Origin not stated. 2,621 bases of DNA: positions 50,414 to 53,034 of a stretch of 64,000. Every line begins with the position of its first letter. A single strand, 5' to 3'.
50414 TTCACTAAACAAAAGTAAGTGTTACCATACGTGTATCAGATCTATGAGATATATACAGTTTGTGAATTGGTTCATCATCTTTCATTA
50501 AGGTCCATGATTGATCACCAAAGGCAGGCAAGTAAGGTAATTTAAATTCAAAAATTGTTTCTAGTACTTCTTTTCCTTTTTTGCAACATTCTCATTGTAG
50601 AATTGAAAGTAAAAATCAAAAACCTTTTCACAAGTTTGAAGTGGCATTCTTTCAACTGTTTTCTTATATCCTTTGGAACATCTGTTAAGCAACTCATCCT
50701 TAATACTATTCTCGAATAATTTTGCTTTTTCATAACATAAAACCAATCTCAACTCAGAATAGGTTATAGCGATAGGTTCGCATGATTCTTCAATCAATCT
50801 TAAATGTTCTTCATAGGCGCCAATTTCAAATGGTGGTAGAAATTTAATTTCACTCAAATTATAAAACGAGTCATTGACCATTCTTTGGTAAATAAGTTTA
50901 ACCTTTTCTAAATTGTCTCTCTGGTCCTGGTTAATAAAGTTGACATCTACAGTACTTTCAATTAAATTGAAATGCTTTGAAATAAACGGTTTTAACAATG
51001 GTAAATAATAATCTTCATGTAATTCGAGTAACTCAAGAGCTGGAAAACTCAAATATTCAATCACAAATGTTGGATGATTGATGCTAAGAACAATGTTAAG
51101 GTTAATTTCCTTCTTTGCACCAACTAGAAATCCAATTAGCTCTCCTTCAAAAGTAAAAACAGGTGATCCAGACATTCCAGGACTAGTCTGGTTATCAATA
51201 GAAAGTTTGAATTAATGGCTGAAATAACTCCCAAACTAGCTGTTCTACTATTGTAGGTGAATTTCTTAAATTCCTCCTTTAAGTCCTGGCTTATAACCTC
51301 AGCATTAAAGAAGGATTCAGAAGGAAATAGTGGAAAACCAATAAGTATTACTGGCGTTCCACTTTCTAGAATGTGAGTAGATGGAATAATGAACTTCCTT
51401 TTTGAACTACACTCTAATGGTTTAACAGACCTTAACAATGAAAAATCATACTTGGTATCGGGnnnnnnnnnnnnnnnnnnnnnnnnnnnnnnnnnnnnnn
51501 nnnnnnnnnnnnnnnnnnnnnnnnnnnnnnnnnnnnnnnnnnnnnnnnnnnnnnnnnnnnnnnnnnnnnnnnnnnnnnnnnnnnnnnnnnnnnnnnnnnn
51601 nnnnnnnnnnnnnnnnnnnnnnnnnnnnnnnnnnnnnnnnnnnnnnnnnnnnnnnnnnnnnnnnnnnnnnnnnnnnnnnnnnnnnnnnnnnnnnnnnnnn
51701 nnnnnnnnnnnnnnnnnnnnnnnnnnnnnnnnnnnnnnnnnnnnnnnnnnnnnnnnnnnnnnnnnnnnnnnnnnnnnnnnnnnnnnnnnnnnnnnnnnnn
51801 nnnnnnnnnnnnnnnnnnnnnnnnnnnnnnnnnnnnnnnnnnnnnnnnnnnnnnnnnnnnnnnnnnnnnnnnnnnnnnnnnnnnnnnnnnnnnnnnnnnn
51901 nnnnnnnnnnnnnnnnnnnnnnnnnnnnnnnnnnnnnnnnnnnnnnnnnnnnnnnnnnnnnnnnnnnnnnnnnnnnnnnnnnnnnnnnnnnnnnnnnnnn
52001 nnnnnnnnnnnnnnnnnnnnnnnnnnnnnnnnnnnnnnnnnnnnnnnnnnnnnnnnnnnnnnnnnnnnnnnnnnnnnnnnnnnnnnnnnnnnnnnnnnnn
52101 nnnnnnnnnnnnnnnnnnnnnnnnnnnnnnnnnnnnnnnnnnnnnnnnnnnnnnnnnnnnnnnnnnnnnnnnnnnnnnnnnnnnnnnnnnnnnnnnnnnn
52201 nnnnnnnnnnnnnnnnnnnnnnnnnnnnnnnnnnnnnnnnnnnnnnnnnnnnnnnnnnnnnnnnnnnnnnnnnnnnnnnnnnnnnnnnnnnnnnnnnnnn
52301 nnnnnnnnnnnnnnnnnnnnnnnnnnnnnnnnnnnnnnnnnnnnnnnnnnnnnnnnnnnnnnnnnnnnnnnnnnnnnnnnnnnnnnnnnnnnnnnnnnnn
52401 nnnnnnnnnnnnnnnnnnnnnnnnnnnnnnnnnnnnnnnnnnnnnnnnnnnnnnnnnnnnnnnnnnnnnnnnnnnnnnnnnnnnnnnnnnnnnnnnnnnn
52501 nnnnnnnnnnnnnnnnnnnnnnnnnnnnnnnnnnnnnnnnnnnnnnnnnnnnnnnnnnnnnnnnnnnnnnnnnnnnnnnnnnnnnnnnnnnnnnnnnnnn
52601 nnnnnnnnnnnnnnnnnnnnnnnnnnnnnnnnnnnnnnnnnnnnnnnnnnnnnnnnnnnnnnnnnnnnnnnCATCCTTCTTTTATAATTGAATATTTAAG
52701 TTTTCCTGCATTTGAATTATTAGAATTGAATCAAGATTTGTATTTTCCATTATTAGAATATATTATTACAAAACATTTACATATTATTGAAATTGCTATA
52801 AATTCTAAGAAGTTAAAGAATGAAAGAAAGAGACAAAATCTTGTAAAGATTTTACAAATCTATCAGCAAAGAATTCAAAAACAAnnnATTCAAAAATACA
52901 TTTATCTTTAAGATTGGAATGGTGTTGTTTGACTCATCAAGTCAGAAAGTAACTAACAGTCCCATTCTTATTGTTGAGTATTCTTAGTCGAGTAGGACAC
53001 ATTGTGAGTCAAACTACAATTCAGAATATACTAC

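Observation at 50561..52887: Head-to-head inverted paralogs of a protease-like gene: the intact copy lost its catalytic Ser, the broken copy kept it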

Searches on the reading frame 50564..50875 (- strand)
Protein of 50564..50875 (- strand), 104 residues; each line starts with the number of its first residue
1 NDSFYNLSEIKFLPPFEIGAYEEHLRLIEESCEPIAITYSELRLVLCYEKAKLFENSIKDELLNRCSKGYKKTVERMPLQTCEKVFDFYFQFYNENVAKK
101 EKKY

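Call 51: search_protein_families(library=pfam, max_evalue=1, proteins=[window:50564-50875:-])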
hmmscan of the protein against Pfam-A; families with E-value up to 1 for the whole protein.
seq(104 aa): 0 families

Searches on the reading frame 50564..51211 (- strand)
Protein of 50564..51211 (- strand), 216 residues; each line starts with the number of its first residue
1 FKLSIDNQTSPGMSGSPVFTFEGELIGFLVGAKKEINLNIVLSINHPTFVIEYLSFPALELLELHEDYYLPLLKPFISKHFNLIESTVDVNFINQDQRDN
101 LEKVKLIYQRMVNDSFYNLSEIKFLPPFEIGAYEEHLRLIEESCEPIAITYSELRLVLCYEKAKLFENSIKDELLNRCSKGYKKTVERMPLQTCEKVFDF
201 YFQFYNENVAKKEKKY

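Call 42: find_related_loci(query=A3, collection=metagenome_contigs, flank=6000)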
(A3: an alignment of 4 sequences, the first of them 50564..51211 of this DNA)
Query A3 (216 aa) in metagenome_contigs; peptide patterns used: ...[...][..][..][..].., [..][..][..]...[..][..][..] (x = any residue, [..] = any of these).
194 stretches matched a pattern, but none encodes a relative of the query by tblastn (E <= 1e-3).

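Call 43: find_related_loci(query=A3, collection=viral_contigs, flank=5000)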
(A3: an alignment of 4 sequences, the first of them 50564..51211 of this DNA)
Query A3 (216 aa) in viral_contigs; peptide patterns used: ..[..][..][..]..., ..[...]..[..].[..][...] (x = any residue, [..] = any of these).
31 stretches matched a pattern, but none encodes a relative of the query by tblastn (E <= 1e-3).

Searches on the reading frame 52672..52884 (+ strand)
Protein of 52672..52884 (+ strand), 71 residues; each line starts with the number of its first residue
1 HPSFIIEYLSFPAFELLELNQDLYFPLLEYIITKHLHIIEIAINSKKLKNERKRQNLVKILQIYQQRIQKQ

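Call 51: search_protein_families(library=pfam, max_evalue=1, proteins=[window:52672-52884:+])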
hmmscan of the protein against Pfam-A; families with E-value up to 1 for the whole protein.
seq(71 aa): 0 families
